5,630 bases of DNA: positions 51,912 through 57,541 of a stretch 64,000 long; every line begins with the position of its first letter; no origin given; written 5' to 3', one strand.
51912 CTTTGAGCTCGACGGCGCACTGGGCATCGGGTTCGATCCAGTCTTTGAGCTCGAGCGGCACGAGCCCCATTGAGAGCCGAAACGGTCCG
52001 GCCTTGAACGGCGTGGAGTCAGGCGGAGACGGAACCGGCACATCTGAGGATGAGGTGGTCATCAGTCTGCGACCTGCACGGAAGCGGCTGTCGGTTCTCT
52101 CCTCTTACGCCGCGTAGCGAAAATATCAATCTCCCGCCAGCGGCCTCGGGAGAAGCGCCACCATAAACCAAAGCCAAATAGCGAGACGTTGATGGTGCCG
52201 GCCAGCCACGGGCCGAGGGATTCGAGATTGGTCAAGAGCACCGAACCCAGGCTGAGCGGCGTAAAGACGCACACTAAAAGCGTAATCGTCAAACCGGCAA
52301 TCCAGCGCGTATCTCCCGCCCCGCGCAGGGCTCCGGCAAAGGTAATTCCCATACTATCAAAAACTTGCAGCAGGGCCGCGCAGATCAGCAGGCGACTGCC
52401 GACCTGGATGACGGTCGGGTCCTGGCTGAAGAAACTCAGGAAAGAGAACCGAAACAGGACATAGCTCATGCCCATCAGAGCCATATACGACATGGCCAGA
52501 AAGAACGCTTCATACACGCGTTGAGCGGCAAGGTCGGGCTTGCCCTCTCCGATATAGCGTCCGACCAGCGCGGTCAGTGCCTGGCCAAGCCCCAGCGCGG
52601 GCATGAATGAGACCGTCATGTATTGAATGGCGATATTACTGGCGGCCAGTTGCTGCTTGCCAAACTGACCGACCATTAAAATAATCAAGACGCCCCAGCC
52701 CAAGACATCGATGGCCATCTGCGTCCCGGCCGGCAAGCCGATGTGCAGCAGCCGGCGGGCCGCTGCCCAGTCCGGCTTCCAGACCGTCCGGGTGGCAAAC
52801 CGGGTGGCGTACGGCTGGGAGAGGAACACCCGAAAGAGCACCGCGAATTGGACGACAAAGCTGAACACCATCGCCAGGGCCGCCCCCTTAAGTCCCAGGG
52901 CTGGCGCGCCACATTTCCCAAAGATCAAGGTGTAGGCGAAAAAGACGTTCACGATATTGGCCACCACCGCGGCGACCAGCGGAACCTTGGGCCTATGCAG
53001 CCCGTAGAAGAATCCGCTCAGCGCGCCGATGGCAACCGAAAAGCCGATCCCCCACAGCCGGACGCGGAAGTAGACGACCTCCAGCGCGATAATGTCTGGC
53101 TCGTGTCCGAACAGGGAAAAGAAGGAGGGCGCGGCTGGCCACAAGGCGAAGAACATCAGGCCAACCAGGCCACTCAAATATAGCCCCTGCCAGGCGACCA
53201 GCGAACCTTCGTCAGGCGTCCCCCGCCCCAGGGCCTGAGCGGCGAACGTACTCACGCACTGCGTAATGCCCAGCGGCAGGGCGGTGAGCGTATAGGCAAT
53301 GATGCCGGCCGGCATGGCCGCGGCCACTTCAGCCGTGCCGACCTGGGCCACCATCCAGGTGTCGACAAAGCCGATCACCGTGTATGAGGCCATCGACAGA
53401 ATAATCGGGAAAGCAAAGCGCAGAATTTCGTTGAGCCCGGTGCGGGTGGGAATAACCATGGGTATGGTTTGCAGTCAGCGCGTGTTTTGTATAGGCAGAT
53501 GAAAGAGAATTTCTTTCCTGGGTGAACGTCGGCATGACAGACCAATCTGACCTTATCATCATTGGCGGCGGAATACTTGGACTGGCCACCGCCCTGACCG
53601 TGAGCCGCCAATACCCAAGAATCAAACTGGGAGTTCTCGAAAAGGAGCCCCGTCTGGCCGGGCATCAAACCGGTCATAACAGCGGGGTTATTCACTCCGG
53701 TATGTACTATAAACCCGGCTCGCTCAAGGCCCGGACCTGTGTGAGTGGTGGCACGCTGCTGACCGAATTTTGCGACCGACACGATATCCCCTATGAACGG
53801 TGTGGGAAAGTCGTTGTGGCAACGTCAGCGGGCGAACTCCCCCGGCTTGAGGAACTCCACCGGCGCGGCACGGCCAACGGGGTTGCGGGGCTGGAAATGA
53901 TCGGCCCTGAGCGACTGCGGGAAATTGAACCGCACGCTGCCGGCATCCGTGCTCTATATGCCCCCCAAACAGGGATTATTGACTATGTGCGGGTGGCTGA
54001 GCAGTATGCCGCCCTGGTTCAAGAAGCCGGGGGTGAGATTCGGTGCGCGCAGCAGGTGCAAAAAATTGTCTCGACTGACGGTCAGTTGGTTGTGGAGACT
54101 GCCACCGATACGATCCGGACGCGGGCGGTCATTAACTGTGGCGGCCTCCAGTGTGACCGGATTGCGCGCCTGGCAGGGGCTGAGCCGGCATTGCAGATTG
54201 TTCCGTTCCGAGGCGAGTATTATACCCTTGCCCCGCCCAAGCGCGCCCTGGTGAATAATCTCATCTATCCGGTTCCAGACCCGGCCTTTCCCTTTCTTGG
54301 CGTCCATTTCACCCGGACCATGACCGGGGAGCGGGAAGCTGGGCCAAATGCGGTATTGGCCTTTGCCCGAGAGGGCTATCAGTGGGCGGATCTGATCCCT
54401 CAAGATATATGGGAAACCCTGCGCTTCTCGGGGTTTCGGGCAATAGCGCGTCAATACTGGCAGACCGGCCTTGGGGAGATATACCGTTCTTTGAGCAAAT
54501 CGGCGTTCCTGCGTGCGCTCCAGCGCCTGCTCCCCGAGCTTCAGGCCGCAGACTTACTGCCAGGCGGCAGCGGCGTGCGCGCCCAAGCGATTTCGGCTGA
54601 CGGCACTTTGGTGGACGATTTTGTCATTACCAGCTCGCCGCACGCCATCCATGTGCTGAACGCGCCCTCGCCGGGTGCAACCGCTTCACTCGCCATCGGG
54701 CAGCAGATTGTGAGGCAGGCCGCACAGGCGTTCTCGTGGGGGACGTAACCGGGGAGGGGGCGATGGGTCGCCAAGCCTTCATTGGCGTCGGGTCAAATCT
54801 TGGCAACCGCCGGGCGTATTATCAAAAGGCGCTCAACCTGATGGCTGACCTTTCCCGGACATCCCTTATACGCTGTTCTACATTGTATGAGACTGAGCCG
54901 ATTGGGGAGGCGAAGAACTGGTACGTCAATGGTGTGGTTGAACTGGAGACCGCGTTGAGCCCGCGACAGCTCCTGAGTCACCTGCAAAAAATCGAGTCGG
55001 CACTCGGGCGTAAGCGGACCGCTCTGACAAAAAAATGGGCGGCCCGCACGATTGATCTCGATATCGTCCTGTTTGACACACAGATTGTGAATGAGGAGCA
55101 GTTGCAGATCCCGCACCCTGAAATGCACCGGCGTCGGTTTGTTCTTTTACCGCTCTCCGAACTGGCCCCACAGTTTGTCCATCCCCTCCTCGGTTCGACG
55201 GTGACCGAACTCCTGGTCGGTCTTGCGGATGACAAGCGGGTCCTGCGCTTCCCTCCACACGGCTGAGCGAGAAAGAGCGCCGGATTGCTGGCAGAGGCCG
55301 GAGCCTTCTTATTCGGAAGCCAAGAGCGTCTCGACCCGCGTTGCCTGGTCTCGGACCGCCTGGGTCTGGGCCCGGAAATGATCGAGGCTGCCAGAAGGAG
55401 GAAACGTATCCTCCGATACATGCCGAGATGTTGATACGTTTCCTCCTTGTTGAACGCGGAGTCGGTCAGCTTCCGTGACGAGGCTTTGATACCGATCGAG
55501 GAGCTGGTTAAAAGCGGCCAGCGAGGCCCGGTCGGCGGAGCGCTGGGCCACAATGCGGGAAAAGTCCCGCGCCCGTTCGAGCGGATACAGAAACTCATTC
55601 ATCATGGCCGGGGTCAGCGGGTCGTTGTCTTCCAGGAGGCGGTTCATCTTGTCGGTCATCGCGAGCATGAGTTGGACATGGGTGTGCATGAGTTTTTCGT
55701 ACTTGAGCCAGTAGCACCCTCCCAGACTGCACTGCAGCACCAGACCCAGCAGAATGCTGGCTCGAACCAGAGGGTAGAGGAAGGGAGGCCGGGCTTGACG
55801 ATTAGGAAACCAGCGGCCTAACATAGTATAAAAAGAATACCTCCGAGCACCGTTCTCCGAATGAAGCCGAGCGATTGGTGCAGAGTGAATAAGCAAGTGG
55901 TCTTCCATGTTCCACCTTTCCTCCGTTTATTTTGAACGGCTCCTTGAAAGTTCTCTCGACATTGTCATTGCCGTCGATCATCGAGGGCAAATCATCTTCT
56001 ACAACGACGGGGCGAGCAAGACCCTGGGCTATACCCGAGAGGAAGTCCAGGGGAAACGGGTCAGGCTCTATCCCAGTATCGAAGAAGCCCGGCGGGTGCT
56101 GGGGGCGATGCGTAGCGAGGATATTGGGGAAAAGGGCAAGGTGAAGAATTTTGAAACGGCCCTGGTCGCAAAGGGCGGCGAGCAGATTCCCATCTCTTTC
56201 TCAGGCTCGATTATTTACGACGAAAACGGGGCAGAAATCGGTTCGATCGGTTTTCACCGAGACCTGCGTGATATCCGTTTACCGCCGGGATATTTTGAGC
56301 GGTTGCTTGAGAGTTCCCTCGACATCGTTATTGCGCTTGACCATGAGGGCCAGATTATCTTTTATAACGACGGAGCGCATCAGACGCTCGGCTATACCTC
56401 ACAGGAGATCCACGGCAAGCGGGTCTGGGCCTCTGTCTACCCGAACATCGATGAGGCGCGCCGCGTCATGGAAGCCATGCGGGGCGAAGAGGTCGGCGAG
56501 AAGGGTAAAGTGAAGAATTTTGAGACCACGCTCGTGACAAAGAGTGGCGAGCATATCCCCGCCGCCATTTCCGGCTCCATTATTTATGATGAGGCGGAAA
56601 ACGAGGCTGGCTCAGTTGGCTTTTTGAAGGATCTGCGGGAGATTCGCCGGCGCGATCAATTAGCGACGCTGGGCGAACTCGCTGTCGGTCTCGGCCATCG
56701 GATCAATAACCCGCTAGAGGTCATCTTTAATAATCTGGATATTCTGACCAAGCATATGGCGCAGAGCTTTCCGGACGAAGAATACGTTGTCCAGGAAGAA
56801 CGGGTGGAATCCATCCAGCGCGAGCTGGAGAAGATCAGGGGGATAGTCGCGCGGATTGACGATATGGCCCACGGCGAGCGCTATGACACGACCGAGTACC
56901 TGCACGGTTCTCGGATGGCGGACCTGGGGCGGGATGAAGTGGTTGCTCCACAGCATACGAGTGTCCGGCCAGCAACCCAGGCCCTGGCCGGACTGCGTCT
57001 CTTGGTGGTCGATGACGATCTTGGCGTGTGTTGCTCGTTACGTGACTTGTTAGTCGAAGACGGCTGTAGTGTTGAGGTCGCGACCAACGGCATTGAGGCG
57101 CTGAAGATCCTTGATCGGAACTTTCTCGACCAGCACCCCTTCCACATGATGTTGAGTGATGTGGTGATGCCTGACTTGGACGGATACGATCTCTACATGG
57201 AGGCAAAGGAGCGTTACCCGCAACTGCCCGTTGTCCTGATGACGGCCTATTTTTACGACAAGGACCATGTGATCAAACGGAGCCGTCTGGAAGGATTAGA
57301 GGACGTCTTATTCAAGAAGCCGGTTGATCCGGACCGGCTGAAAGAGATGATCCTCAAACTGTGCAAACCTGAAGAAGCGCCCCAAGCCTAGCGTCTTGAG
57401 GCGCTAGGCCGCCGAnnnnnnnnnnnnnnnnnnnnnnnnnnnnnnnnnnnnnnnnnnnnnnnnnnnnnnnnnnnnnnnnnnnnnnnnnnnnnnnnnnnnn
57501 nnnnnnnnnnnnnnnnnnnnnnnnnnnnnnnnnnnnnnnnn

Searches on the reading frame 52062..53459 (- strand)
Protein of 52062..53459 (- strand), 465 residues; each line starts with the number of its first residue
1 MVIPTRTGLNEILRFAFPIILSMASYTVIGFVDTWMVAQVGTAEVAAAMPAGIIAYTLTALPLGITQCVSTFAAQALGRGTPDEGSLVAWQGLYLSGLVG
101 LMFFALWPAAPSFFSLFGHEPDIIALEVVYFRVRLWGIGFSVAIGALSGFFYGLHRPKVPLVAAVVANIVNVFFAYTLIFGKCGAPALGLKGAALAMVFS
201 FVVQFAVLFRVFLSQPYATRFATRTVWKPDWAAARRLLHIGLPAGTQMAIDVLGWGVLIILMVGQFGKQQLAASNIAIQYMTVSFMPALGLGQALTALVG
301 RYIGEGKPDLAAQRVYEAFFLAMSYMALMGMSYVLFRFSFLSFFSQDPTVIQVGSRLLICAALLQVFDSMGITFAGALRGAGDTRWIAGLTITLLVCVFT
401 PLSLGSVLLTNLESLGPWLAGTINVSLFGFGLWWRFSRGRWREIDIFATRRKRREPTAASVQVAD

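Call 18: search_protein_families(library=pfam, proteins=[window:52062-53459:-])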
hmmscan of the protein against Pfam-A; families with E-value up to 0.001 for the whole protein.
window:52062-53459:- (465 aa): 1 family
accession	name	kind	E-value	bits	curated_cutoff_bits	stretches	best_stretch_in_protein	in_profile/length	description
PF01554.23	MatE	-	1.1e-52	178.4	24.9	2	254-396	11-153/161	MatE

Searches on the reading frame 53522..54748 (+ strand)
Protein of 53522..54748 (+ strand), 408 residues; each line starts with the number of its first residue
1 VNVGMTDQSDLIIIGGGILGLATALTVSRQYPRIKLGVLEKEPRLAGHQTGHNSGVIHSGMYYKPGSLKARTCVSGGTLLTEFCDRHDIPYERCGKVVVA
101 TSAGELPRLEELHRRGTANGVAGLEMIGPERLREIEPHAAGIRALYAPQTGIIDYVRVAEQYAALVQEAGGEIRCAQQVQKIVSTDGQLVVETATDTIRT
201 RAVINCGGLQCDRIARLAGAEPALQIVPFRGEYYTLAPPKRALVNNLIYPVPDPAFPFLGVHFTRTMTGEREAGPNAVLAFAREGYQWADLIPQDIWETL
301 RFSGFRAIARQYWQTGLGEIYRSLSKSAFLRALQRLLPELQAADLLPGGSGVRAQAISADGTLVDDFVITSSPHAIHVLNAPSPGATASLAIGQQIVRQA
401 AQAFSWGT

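Call 18: search_protein_families(library=pfam, proteins=[window:53522-54748:+])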
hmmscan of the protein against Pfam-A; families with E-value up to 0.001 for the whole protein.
window:53522-54748:+ (408 aa): 3 families
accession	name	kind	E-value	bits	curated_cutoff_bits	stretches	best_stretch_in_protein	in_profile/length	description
PF01266.30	DAO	-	6e-59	200.8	27.9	1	10-397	1-351/353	FAD dependent oxidoreductase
PF13738.12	Pyr_redox_3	-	0.00015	21.6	30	0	158-220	83-146/305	Pyridine nucleotide-disulphide oxidoreductase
PF13450.12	NAD_binding_8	-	0.00019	22.1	21.9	1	13-50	1-36/68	NAD(P)-binding Rossmann-like domain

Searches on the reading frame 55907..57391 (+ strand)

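Call 18: search_protein_families(library=pfam, proteins=[window:55907-57391:+])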
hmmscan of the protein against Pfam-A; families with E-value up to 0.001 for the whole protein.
window:55907-57391:+ (494 aa): 7 families
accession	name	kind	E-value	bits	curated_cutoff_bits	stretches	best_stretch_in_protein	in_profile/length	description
PF13426.13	PAS_9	-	9.2e-31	106.6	27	2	140-245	4-103/103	PAS domain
PF00989.32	PAS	-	1.4e-23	83.5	22.6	2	9-119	3-112/113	PAS fold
PF00072.30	Response_reg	-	1.9e-17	63.8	30.2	1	366-482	2-110/111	Response regulator receiver domain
PF08448.16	PAS_4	-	8.5e-16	58.6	23.1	2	134-245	1-107/110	PAS fold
PF08447.18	PAS_3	-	9.6e-15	55.1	25.6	2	29-117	1-89/89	PAS fold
PF13188.13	PAS_8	-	2.9e-14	52.8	21.8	2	129-185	2-58/65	PAS domain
PF00512.31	HisKA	-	1.1e-05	25.8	26.9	1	256-322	3-62/66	His Kinase A (phospho-acceptor) domain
